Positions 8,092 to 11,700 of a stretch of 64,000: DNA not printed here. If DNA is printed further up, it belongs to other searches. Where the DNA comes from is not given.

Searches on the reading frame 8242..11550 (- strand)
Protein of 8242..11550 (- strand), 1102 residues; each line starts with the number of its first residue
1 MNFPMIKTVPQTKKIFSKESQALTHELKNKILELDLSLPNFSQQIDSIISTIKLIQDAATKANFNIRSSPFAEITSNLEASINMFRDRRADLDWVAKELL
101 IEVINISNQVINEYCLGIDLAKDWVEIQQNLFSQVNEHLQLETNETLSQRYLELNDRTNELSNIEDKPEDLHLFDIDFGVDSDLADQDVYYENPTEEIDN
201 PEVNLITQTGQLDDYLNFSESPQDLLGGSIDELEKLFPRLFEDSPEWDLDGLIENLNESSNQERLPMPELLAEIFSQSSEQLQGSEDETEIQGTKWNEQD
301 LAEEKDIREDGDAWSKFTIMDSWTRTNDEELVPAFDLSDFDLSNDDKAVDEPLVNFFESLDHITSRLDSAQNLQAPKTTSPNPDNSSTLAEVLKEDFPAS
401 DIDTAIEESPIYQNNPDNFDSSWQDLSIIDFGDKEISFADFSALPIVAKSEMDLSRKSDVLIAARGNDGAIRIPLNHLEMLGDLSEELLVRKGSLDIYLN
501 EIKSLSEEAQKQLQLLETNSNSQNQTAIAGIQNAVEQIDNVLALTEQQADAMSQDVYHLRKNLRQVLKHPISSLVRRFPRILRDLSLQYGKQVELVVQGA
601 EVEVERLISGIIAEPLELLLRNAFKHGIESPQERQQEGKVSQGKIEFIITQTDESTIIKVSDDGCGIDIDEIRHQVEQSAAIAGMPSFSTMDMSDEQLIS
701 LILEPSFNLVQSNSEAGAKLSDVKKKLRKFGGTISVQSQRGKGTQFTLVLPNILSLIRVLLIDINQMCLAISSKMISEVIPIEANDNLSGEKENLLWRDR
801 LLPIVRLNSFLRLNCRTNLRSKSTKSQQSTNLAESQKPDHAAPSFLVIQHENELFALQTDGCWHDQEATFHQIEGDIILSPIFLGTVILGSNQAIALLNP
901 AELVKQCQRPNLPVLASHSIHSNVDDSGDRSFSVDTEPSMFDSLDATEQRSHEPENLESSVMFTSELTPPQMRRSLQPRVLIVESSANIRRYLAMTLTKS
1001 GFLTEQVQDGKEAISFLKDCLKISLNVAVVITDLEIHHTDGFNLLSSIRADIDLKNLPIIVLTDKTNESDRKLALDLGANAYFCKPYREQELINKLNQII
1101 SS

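Call 60: search_protein_families(library=pfam, proteins=[window:8242-11550:-], max_evalue=0.0001)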
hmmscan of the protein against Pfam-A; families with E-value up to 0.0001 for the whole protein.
window:8242-11550:- (1102 aa): 3 families
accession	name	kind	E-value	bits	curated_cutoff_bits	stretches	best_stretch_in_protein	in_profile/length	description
PF00072.30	Response_reg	-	1.2e-17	64.5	30.2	1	980-1096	1-110/111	Response regulator receiver domain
PF02518.31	HATPase_c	-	1.2e-11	45.4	26.4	1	618-751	8-108/111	Histidine kinase-, DNA gyrase B-, and HSP90-like ATPase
PF01584.24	CheW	-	2.4e-08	34.2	23.5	1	759-906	2-136/138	CheW-like domain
